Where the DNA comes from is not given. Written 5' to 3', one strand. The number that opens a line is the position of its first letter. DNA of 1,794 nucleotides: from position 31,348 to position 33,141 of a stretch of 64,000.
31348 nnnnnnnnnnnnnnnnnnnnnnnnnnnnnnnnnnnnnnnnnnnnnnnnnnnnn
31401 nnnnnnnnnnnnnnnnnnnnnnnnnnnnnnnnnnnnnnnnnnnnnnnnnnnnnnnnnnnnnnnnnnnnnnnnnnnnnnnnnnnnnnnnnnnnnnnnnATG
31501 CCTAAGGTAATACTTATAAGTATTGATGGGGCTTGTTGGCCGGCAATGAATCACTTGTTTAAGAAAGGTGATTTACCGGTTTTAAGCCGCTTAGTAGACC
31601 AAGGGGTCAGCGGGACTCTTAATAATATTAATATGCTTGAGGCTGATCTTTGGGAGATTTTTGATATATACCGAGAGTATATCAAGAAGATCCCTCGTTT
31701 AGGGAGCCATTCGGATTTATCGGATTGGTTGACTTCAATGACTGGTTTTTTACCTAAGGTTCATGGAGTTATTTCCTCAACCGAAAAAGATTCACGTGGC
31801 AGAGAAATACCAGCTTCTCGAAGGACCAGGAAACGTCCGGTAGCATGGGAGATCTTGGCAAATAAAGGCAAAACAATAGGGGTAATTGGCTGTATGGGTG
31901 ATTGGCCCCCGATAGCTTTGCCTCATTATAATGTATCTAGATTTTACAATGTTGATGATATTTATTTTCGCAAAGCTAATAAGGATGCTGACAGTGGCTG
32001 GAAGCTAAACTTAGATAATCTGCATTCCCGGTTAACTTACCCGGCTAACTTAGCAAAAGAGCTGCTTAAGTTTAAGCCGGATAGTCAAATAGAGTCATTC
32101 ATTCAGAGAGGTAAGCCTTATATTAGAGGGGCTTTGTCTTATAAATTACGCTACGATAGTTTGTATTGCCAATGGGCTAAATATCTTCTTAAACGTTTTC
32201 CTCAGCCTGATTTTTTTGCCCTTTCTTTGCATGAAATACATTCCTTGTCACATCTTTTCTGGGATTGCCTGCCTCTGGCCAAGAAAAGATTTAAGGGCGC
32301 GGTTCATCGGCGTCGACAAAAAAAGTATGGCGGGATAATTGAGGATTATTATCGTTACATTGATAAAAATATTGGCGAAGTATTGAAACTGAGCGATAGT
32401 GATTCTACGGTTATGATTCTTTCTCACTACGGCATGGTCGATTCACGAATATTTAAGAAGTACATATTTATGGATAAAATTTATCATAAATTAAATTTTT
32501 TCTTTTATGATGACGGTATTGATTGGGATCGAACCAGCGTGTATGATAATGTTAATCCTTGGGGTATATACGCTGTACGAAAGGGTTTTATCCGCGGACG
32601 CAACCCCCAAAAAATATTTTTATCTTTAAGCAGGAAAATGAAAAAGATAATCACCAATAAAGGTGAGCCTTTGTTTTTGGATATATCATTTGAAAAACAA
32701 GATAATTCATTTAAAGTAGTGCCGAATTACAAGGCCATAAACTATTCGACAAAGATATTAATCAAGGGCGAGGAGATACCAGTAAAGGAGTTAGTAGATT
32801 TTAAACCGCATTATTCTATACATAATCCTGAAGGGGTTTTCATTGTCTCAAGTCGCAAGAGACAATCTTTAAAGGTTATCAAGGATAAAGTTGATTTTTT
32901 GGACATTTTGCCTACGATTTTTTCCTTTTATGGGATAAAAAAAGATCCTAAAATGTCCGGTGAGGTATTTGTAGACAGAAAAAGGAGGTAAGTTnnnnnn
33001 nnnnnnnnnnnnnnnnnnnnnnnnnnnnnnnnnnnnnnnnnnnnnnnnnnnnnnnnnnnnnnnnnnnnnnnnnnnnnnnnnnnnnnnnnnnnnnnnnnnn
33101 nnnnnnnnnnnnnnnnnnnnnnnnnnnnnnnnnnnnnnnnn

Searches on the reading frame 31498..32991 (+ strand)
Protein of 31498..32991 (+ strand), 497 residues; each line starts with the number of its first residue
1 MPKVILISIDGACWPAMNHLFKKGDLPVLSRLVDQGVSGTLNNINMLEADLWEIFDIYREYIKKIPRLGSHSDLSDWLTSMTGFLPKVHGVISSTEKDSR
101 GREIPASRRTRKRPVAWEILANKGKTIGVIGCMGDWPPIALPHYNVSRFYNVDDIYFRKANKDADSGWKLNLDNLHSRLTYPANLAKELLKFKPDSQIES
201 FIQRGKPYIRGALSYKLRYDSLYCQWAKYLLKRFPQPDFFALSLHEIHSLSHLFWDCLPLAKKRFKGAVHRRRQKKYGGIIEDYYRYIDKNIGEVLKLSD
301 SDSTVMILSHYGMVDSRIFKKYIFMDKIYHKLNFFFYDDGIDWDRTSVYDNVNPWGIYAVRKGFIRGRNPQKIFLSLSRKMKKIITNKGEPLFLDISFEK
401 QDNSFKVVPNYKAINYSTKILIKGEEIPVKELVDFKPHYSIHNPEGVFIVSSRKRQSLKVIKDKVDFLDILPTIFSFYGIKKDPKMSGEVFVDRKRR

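Call 3: search_protein_families(library=ncbifam, proteins=[window:31498-32991:+], max_evalue=0.01)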
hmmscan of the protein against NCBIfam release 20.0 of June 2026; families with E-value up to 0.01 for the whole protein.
window:31498-32991:+ (497 aa): 0 families

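Call 4: search_protein_families(library=pfam, proteins=[window:31498-32991:+], max_evalue=0.01)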
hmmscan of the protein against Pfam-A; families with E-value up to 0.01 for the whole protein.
window:31498-32991:+ (497 aa): 1 family
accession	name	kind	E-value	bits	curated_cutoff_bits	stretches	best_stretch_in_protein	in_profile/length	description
PF01663.27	Phosphodiest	-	1.3e-16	61.6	23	1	77-340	48-241/342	Type I phosphodiesterase / nucleotide pyrophosphatase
